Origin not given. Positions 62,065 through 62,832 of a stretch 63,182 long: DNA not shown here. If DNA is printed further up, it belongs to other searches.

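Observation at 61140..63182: Operon of four acidic orphan genes built from a repeated module ending in [IV]-[PSF]-x-x-x-[ILV]-x-x-[IM]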

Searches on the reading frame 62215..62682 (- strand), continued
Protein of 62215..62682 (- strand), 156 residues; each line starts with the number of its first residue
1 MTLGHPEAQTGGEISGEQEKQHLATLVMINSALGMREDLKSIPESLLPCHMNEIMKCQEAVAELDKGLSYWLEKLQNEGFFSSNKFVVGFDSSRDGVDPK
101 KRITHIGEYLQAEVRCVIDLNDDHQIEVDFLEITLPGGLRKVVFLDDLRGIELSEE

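Call 81: fold_search(model_id=the predicted structure, library=viral)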
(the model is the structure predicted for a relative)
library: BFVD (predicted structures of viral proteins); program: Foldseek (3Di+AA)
matches with E <= 10: 407; with E <= 0.001: 0
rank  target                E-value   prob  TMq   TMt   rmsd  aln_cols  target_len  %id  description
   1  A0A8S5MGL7            7.4e-03  0.97  0.31  0.50  14.4       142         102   12  Uncharacterized protein [Podoviridae sp. ct1h53]
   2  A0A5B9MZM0            1.4e-02  1.00  0.29  0.45   3.0        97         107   12  (no name in the UniProt tables at hand)
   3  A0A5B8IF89            1.8e-02  0.60  0.25  0.30  17.6       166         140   11  Uncharacterized protein [Mimiviridae sp. ChoanoV1]
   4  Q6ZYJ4                2.4e-02  1.00  0.26  0.33   2.5        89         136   17  Uncharacterized protein [Pyrobaculum spherical virus (isolate United States/Yellowstone)]
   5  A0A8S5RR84            2.7e-02  0.98  0.28  0.64   4.9        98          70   12  Uncharacterized protein [Siphoviridae sp. ct1NJ1]
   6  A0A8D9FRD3            3.1e-02  0.69  0.29  0.31  15.0       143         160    8  Uncharacterized protein [uncultured marine phage]
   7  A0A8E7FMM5            3.3e-02  0.99  0.27  0.56   5.6        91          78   12  Uncharacterized protein [Cronobacter phage JC03]
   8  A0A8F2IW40            3.3e-02  0.66  0.25  0.35  24.7       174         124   11  Uncharacterized protein [Streptomyces phage KimJongPhill]
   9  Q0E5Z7                4.2e-02  0.35  0.24  0.32  15.7       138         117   11  Uncharacterized protein [Pseudomonas phage LKA1]
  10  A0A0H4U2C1            6.2e-02  0.41  0.24  0.38  12.1       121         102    9  Uncharacterized protein [Yersinia phage vB_YenP_ISAO8]
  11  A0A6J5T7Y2            6.6e-02  0.77  0.26  0.41   7.1       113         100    8  Uncharacterized protein [uncultured Caudovirales phage]
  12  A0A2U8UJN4            7.5e-02  0.91  0.25  0.48   3.2        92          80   12  Uncharacterized protein [Gordonia phage Jace]
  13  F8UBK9                8.1e-02  0.98  0.25  0.59   4.6        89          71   10  (no name in the UniProt tables at hand)
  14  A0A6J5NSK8            9.8e-02  0.75  0.24  0.51   4.6        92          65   14  Uncharacterized protein [uncultured Caudovirales phage]
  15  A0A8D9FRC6            1.0e-01  0.30  0.20  0.34   9.7       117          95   13  Uncharacterized protein [uncultured marine phage]
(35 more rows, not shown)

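Call 87: find_related_loci(query=A3, collection=metagenome_contigs, flank=8000)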
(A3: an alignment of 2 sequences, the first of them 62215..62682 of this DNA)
Query A3 (156 aa) in metagenome_contigs; peptide patterns used: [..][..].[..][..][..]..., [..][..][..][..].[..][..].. (x = any residue, [..] = any of these).
213 stretches matched a pattern, but none encodes a relative of the query by tblastn (E <= 1e-3).

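Call 89: find_related_loci(query=A4, collection=metagenome_contigs, flank=8000)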
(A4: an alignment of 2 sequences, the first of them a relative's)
Query A4 (172 aa) in metagenome_contigs; peptide patterns used: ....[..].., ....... (x = any residue, [..] = any of these).
423 stretches matched a pattern, but none encodes a relative of the query by tblastn (E <= 1e-3).

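Call 90: search_protein_families(library=pfam, proteins=[L004:251-766:+], max_evalue=0.5)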
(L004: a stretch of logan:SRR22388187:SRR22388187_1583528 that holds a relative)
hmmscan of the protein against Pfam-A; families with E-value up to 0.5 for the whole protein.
L004:251-766:+ (172 aa): 1 family
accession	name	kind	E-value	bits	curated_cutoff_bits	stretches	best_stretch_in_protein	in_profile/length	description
PF02201.23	SWIB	-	0.018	15.2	25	1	71-102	12-43/74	SWIB/MDM2 domain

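Call 91: search_solved_structures(query=A2, max_evalue=10)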
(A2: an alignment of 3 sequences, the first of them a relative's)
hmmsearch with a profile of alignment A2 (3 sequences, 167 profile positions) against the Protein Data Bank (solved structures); distinct sequences matched with E-value up to 10: 5.
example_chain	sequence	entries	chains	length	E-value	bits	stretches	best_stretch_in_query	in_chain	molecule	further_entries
5bqm_B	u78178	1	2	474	0.018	17.8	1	39-140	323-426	Somatoliberin,Botulinum neurotoxin type D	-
5bqn_A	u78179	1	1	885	0.047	16.4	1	39-140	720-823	Botulinum neurotoxin type D,Botulinum neurotoxin type D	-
9pxj_A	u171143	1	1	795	0.71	12.6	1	57-123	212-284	BamA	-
9pxg_A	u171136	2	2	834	0.81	12.4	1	57-123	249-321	Outer membrane protein assembly factor BamA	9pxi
1n05_A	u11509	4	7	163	1.6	11.4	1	6-45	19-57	putative Riboflavin kinase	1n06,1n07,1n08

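Call 92: search_solved_structures(query=A3, max_evalue=10)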
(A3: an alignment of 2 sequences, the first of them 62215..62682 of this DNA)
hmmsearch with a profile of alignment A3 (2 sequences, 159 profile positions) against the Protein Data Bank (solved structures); distinct sequences matched with E-value up to 10: 5.
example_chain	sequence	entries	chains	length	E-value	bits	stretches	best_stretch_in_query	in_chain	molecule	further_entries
7uwg_A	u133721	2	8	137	0.095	16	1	66-143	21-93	Molecular chaperone Tir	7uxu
8g83_A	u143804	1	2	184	0.18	15.1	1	66-143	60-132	NAD(+) hydrolase AbTIR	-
5h05_A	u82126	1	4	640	0.38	14.1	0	67-89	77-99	AmyP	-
5h06_A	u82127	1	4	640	0.38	14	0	67-89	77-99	AmyP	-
4mxn_A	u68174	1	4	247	0.72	13.2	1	109-155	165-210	Uncharacterized protein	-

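Call 93: search_solved_structures(query=A4, max_evalue=10)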
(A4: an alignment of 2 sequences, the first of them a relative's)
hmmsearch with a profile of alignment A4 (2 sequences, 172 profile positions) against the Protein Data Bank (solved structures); distinct sequences matched with E-value up to 10: 10.
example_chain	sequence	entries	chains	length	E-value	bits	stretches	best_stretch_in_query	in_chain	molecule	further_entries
2jua_A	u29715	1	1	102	0.018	18.1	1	45-94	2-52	de novo protein S836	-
1p68_A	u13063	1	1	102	0.07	16.2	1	45-94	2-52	De novo designed protein S-824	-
4dhx_B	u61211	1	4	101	0.14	15.1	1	2-92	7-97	Enhancer of yellow 2 transcription factor homolog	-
6a1u_A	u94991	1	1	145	0.22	14.6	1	105-140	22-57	Galectin-10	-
8yqb_A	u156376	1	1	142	0.82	12.7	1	105-140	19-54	Galectin-10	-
8yqc_A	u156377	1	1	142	0.89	12.6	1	105-141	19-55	Galectin-10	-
5xri_A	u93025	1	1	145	1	12.4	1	105-140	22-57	Galectin-10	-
5xrk_A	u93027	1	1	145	1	12.3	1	105-141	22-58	Galectin-10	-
5xrp_A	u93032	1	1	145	1.1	12.2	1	105-140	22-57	Galectin-10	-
9wxp_AM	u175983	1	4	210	2.1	11.4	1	82-115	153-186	Opticin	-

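Call 99: search_dna_similar(query=P0011, collection=phages, mode=protein, max_evalue=0.01, max_rows=5)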
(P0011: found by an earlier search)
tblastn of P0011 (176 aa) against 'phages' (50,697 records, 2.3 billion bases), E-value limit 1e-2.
No match.

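Call 100: search_dna_similar(query=window:62215-62682:-, collection=phages, mode=protein, max_evalue=0.01, max_rows=5)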
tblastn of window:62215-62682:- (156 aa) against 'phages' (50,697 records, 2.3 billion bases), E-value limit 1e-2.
No match.

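Call 101: search_dna_similar(query=window:62215-62682:-, collection=plasmids, mode=protein, max_evalue=0.01, max_rows=5)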
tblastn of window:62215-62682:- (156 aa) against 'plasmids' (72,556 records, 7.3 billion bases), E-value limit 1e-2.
No match.
